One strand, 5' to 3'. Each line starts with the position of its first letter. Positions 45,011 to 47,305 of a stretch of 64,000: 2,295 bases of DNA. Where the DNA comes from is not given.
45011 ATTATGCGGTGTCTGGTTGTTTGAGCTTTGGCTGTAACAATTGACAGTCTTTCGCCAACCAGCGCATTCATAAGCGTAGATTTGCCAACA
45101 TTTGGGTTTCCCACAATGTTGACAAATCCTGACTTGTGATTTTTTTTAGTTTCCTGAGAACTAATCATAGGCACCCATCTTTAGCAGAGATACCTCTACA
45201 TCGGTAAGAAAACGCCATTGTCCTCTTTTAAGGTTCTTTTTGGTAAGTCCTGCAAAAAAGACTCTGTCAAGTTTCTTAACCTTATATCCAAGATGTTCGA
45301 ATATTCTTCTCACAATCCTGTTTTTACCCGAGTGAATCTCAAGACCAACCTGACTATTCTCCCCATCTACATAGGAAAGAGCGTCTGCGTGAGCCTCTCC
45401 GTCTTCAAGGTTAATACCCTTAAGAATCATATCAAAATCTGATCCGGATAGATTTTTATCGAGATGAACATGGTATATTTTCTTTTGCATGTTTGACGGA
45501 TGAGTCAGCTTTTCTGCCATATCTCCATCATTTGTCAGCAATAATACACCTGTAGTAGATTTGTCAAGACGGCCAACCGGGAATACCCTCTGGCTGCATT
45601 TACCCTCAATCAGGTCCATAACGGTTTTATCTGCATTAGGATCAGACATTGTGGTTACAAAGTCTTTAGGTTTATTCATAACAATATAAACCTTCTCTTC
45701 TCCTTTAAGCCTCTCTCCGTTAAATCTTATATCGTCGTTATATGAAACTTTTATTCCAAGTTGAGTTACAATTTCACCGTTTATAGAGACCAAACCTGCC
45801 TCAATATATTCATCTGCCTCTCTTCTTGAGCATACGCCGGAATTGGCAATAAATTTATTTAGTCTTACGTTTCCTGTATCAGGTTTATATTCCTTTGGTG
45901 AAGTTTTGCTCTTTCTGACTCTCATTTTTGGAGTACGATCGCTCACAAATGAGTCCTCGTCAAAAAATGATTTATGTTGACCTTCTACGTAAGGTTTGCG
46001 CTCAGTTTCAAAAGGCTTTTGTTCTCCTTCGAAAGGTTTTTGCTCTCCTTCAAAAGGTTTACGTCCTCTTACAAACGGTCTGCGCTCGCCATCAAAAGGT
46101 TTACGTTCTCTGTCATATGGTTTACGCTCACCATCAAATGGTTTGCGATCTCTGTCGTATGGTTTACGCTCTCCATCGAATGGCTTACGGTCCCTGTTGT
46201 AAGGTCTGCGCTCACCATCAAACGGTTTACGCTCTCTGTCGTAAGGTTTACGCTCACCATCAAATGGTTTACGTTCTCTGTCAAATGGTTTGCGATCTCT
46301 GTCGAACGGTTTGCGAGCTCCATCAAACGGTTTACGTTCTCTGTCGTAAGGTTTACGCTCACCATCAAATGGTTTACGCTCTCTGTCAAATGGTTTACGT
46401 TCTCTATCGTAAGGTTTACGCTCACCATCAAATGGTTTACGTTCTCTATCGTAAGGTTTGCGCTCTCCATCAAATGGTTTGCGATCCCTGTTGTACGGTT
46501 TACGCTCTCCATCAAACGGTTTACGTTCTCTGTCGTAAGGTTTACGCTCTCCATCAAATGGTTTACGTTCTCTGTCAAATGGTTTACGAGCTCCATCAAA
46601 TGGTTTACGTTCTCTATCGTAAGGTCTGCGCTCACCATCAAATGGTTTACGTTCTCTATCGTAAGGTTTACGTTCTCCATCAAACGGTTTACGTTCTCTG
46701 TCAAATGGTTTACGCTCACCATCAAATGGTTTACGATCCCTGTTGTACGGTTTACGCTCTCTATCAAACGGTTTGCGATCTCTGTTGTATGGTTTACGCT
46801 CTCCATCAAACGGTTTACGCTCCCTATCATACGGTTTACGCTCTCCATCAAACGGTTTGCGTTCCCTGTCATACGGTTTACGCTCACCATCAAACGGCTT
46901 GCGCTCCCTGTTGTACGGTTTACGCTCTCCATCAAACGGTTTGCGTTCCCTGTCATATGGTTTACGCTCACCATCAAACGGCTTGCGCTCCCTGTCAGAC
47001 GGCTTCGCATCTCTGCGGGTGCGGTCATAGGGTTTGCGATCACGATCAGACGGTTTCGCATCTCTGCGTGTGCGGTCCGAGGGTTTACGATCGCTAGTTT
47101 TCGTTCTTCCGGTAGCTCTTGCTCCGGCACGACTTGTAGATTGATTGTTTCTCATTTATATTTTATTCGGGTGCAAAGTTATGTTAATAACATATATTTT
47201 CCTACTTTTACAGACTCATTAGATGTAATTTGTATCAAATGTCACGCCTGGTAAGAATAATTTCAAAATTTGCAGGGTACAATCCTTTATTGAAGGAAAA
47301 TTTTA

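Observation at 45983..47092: RluB-type pseudouridine synthase carrying 48 uninterrupted heptad repeats (ERKPFDG/ERKPYDR), about 370 aa of charged low-complexity sequence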

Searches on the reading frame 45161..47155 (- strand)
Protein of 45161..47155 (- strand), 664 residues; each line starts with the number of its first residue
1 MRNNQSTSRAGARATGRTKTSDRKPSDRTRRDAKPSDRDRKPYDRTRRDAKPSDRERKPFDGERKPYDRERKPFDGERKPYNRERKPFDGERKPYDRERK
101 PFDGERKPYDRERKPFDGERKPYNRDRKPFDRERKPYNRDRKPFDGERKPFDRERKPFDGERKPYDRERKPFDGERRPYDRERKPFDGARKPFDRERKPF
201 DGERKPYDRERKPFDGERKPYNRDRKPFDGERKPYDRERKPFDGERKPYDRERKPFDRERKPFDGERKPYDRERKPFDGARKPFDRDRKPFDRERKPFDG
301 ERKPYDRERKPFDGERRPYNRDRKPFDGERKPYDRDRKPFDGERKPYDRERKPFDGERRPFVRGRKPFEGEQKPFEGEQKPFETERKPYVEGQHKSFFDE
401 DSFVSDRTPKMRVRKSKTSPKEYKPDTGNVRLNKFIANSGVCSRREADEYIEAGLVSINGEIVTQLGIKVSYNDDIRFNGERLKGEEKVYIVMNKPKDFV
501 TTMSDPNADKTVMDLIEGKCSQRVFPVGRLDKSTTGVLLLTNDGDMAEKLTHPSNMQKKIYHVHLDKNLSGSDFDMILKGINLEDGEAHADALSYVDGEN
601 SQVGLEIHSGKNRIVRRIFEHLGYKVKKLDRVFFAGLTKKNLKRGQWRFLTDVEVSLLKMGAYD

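Call 4: search_protein_families(library=pfam, proteins=[window:45161-47155:-], max_evalue=0.01)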
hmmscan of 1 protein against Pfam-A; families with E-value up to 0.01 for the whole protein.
window:45161-47155:- (664 aa): 4 families
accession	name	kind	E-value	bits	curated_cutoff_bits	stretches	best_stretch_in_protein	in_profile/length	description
PF00849.27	PseudoU_synth_2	-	3.1e-19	70.1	26.8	1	490-621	2-152/152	RNA pseudouridylate synthase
PF01479.30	S4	-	8.8e-12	45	22.8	1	430-476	1-48/48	S4 domain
PF13275.11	S4_2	-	0.0019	18.5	24.6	1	429-483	7-62/65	S4 domain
PF22421.1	SYY_C-terminal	-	0.0021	18.3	27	1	429-476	18-66/83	Tyrosine--tRNA ligase SYY-like C-terminal domain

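Call 5: search_protein_families(library=ncbifam, proteins=[window:45161-47155:-], max_evalue=0.01)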
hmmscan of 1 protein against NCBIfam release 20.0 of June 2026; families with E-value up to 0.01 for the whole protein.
window:45161-47155:- (664 aa): 9 families
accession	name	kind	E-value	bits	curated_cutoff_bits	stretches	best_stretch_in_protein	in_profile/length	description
NF007784.0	PRK10475.1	equivalog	4.4e-43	147.3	318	1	429-657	6-231/290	23S rRNA pseudouridine(2604) synthase RluF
TIGR00093.1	TIGR00093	subfamily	6.2e-41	139.8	109.3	1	494-652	1-161/161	pseudouridine synthase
NF007976.1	PRK10700.1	equivalog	2.8e-33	115.3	290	1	431-653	4-235/291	23S rRNA pseudouridine(2605) synthase RluB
NF008097.0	PRK10839.1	equivalog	1.1e-32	113.5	275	1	430-656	1-228/232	16S rRNA pseudouridine(516) synthase RsuA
NF008487.1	PRK11394.1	equivalog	1.4e-17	63.9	284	2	490-596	30-133/206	23S rRNA pseudouridine(2457) synthase RluE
TIGR00005.1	rluA_subfam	subfamily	8e-10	38.5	192.7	1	430-551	6-147/298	RluA family pseudouridine synthase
NF008321.0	PRK11112.1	equivalog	2.1e-07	30.5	328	1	488-562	9-87/257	tRNA pseudouridine(65) synthase TruC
NF008385.0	PRK11180.1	equivalog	0.00044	19.7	351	1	444-542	33-150/325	23S rRNA pseudouridine(1911/1915/1917) synthase RluD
TIGR01621.1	RluA-like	hypoth_equivalog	0.002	17.4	222.3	1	490-560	11-79/217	TIGR01621 family pseudouridine synthase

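Call 10: find_encoding_contigs(protein=window:45161-47155:-, flank=3000, max_places=6)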
Protein window:45161-47155:- (664 aa): 4 contigs read that carry it; 1 place shown.
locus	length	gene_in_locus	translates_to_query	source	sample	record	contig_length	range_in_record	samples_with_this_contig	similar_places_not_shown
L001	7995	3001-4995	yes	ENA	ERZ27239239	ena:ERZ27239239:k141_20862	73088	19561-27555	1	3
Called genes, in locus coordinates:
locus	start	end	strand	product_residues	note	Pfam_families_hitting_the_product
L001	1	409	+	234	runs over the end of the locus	PF01618:MotA_ExbB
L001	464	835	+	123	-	PF02472:ExbD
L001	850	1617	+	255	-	-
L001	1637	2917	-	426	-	PF12704:MacB_PCD, PF02687:FtsX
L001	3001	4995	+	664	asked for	-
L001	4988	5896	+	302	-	PF03193:RsgA_GTPase (faint), PF00009:GTP_EFTU, PF00071:Ras, PF01926:MMR_HSR1, PF02421:FeoB_N, PF10662:PduV-EutP, PF16897:MMR_HSR1_Xtn (weak), PF07650:KH_2, +2 more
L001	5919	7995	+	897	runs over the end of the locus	PF00521:DNA_topoisoIV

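Call 46: predict_structure(alignment_id=A1)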
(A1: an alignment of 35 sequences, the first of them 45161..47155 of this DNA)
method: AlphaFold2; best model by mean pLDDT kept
length: 664 residues; sequences in the alignment: 35
mean_pLDDT: 51.9   pTM: 0.32
mean pLDDT of the five models: 51.9, 51.5, 51.0, 47.6, 46.6
residues with pLDDT >= 90: 4; 70-90: 167; 50-70: 94; < 50: 399
segments of 3 or more residues with pLDDT < 50: 1-51, 53-58, 60-65, 67-72, 74-79, 81-86, 88-93, 95-100, 102-107, 109-114, 116-121, 123-128, 130-135, 137-184, 186-191, 193-198, 200-212, 214-219, 221-226, 228-233, 235-254, 256-268, 270-275, 277-282, 284-289, 291-296, 298-317, 319-324, 326-331, 333-338, 340-345, 347-359, 361-365, 368-373, 375-380, 382-387, 389-427, 531-534, 633-635
pLDDT, mean of each block of 10 residues (from residue 1): 41 33 33 33 37 39 43 41 36 42 43 43 44 37 39 31 33 35 39 42 34 38 39 35 34 37 43 41 42 40 42 42 40 42 39 43 42 45 44 35 38 38 52 79 78 86 87 81 75 77 61 75 67 60 73 60 85 87 81 75 74 84 85 56 80 72 49
secondary structure, 60 per line:
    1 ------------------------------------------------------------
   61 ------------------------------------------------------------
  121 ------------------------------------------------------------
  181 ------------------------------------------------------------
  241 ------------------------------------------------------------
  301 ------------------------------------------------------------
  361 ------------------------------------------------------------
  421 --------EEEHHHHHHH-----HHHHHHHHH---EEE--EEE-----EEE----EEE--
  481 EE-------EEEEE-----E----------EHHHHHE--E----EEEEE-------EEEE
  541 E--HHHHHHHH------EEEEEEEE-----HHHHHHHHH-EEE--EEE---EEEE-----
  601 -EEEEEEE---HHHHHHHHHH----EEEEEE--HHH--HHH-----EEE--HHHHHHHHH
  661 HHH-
elements in order (helices of 4 or more, strands of 3 or more residues): E429-431 H432-438 H444-452 E456-458 E461-463 E469-471 E476-478 E490-494 H512-516 E525-529 E537-541 H544-551 E558-565 H571-579 E581-583 E586-588 E592-595 E602-608 H612-621 E626-631 E647-649 H652-663
